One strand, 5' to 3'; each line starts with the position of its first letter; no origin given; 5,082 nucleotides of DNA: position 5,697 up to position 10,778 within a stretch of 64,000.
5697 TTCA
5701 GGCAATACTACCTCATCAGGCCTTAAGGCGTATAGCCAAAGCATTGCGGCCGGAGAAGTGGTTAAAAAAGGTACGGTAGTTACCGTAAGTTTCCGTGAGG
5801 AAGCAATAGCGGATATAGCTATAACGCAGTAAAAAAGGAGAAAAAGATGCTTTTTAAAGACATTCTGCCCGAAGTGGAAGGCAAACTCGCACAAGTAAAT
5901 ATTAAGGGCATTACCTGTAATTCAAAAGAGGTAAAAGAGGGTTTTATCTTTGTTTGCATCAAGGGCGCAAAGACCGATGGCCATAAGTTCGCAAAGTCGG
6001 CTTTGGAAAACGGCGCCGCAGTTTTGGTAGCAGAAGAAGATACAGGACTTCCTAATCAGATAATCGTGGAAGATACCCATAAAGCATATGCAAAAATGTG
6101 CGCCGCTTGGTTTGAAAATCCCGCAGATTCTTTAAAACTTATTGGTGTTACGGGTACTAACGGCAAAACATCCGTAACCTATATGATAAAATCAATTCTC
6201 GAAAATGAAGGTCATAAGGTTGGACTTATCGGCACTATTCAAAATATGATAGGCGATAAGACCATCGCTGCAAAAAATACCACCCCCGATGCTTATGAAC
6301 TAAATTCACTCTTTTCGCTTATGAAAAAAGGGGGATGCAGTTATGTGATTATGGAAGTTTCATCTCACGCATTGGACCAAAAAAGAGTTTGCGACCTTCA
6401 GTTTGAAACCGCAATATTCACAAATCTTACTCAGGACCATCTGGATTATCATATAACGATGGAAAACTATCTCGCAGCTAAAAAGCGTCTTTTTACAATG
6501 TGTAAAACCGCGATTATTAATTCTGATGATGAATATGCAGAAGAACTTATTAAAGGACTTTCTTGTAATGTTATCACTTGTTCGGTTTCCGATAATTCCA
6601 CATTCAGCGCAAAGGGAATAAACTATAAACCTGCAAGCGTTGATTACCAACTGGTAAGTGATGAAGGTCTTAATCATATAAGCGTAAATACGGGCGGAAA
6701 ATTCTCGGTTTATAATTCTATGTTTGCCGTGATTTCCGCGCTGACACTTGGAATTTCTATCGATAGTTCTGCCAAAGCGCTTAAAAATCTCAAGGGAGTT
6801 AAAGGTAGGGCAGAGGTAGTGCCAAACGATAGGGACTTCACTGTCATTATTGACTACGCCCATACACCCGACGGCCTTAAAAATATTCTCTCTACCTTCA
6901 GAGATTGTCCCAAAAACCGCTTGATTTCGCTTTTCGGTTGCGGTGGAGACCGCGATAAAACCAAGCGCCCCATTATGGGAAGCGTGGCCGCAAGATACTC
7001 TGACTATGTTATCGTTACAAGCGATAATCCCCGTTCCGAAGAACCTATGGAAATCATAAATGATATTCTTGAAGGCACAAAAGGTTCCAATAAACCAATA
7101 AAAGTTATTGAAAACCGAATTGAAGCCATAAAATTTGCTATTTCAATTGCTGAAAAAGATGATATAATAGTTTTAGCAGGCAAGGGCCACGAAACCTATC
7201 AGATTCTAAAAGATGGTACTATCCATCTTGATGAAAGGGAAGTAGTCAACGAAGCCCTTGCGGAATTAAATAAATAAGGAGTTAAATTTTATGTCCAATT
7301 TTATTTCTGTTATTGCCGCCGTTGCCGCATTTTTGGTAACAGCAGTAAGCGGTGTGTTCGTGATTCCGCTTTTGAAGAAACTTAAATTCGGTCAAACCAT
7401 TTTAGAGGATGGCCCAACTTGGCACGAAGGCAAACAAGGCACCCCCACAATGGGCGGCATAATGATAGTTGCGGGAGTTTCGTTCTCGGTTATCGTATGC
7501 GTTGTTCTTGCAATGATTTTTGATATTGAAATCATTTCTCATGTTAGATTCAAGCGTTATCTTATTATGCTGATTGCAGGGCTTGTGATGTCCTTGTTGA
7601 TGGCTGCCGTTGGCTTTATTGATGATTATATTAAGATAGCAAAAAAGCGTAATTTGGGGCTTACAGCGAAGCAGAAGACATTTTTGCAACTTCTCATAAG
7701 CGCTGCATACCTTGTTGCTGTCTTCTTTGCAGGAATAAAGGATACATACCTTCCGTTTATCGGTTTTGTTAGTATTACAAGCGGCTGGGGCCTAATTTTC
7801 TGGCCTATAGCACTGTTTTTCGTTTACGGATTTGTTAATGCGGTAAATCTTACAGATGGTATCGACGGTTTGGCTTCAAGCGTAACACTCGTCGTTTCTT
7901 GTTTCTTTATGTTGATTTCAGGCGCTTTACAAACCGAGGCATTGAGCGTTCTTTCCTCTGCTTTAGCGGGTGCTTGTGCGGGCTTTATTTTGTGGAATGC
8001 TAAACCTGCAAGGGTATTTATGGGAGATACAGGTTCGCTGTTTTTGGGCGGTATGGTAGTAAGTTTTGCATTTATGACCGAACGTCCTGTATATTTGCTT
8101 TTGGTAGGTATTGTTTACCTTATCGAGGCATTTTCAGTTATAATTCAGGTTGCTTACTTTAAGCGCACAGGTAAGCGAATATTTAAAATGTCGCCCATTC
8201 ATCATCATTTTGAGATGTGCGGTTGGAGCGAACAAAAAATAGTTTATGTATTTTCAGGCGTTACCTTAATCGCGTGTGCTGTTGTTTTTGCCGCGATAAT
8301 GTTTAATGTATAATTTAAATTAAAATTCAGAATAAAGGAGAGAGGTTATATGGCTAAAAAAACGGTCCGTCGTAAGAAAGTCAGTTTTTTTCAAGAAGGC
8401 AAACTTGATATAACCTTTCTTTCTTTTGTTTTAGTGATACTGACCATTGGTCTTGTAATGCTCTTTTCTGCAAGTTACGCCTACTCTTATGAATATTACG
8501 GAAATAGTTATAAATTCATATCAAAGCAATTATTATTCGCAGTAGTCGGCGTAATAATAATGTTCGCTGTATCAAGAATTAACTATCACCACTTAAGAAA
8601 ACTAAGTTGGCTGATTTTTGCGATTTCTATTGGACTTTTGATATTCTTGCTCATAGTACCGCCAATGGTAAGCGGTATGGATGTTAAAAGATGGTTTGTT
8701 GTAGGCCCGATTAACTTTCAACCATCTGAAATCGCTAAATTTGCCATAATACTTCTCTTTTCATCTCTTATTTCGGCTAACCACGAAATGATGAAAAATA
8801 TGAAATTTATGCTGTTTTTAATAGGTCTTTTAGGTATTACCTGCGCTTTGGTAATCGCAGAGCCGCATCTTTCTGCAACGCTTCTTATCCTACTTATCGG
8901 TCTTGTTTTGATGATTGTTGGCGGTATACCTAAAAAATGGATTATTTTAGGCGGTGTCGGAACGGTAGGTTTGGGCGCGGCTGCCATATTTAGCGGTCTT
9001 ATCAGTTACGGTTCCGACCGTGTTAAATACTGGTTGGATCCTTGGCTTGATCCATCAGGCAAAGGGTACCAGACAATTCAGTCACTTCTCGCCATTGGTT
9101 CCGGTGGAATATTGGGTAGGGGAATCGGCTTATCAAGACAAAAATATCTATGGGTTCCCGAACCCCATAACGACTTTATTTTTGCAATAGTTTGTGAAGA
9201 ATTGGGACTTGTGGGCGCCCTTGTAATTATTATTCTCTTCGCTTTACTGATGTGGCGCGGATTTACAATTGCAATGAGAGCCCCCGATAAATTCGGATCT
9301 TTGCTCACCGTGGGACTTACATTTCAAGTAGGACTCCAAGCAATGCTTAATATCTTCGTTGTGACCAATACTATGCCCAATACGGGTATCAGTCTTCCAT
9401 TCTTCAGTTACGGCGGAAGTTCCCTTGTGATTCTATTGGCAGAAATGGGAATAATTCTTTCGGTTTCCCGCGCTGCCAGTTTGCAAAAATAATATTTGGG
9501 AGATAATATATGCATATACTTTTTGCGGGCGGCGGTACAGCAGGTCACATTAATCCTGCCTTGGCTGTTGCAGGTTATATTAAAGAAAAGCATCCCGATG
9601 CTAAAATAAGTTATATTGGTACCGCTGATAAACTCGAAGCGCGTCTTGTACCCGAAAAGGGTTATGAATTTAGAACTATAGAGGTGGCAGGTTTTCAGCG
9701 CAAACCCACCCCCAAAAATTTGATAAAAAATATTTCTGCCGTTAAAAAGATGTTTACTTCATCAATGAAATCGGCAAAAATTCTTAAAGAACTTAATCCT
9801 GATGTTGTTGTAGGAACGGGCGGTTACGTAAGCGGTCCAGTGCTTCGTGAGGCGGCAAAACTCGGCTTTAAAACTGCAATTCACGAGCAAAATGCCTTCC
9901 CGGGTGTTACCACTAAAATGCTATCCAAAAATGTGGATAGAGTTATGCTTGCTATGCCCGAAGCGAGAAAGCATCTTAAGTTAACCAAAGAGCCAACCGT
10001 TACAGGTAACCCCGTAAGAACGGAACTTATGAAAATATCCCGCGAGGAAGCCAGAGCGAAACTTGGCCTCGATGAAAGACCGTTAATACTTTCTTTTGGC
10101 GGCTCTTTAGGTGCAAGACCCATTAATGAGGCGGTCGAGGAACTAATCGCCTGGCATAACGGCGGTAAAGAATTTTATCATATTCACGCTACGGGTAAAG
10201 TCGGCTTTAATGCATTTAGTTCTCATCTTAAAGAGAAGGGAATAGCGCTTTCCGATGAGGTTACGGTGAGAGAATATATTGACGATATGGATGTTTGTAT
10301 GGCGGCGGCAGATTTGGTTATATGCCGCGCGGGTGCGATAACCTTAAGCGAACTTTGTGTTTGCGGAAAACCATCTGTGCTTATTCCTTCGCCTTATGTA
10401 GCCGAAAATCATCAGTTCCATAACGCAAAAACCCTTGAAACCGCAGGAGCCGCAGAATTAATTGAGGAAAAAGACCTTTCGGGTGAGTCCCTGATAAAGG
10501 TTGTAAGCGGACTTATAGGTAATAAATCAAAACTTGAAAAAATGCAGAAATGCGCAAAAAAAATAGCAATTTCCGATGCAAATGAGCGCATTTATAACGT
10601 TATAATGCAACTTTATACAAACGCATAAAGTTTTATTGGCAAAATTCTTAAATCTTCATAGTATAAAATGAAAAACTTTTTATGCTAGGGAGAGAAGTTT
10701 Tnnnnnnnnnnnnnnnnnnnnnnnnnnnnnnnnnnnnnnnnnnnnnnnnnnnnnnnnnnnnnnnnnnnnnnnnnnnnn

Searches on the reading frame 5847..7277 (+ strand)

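Call 25: search_protein_families(library=pfam, proteins=[window:5847-7277:+], max_evalue=0.0001)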
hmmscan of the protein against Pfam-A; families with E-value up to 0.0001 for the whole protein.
window:5847-7277:+ (476 aa): 3 families
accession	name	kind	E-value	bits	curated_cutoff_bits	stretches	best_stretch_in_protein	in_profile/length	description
PF08245.18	Mur_ligase_M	-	3.3e-54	184.3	24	1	101-297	1-199/200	Mur ligase middle domain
PF02875.26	Mur_ligase_C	-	1.1e-33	117.2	28.4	1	320-447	1-127/127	Mur ligase, glutamate ligase domain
PF01225.30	Mur_ligase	-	3.7e-10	40.5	21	1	19-69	2-57/95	Mur ligase family, catalytic domain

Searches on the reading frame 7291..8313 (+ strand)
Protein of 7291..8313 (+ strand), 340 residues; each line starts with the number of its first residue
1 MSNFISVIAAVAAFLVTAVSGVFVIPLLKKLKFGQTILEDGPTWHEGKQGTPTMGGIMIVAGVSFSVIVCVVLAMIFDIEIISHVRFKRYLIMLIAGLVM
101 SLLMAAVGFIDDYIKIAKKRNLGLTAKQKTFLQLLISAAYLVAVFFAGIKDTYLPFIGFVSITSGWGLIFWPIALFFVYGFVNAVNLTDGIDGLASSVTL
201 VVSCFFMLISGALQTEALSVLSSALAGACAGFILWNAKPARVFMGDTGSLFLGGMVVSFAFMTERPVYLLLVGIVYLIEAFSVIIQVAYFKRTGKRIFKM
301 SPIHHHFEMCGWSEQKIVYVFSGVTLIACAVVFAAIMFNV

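Call 25: search_protein_families(library=pfam, proteins=[window:7291-8313:+], max_evalue=0.0001)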
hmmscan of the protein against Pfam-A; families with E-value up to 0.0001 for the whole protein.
window:7291-8313:+ (340 aa): 2 families
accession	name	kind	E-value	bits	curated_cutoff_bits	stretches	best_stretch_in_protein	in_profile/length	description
PF00953.26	Glycos_transf_4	-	1.4e-36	126.4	27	1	96-262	3-158/160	Glycosyl transferase family 4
PF10555.14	MraY_sig1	-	1.5e-05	24.7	20.1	1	48-60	1-13/13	Phospho-N-acetylmuramoyl-pentapeptide-transferase signature 1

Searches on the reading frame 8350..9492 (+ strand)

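Call 25: search_protein_families(library=pfam, proteins=[window:8350-9492:+], max_evalue=0.0001)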
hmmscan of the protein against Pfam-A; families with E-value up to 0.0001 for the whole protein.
window:8350-9492:+ (380 aa): 1 family
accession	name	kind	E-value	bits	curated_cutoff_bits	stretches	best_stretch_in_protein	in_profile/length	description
PF01098.24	FTSW_RODA_SPOVE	-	1.9e-94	317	26.4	1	26-376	6-354/356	Cell cycle protein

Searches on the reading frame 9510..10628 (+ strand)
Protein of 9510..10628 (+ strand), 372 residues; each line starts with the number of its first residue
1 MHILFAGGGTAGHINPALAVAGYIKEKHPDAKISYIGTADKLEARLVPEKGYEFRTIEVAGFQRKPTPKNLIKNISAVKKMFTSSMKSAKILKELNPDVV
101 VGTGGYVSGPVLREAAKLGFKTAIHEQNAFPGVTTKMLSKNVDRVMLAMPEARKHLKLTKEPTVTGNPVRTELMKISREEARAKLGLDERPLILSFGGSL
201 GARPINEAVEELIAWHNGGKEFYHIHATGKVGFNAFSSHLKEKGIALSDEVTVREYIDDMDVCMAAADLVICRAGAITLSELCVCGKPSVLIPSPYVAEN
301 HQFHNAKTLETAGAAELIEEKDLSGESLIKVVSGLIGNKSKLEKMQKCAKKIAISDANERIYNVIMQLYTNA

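Call 25: search_protein_families(library=pfam, proteins=[window:9510-10628:+], max_evalue=0.0001)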
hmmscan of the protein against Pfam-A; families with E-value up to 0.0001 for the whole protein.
window:9510-10628:+ (372 aa): 2 families
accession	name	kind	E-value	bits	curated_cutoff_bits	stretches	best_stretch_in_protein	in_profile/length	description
PF04101.22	Glyco_tran_28_C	-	1.4e-40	139.5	22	1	193-360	2-165/166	Glycosyltransferase family 28 C-terminal domain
PF03033.26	Glyco_transf_28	-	5.1e-36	124.2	26.2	1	3-146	1-138/139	Glycosyltransferase family 28 N-terminal domain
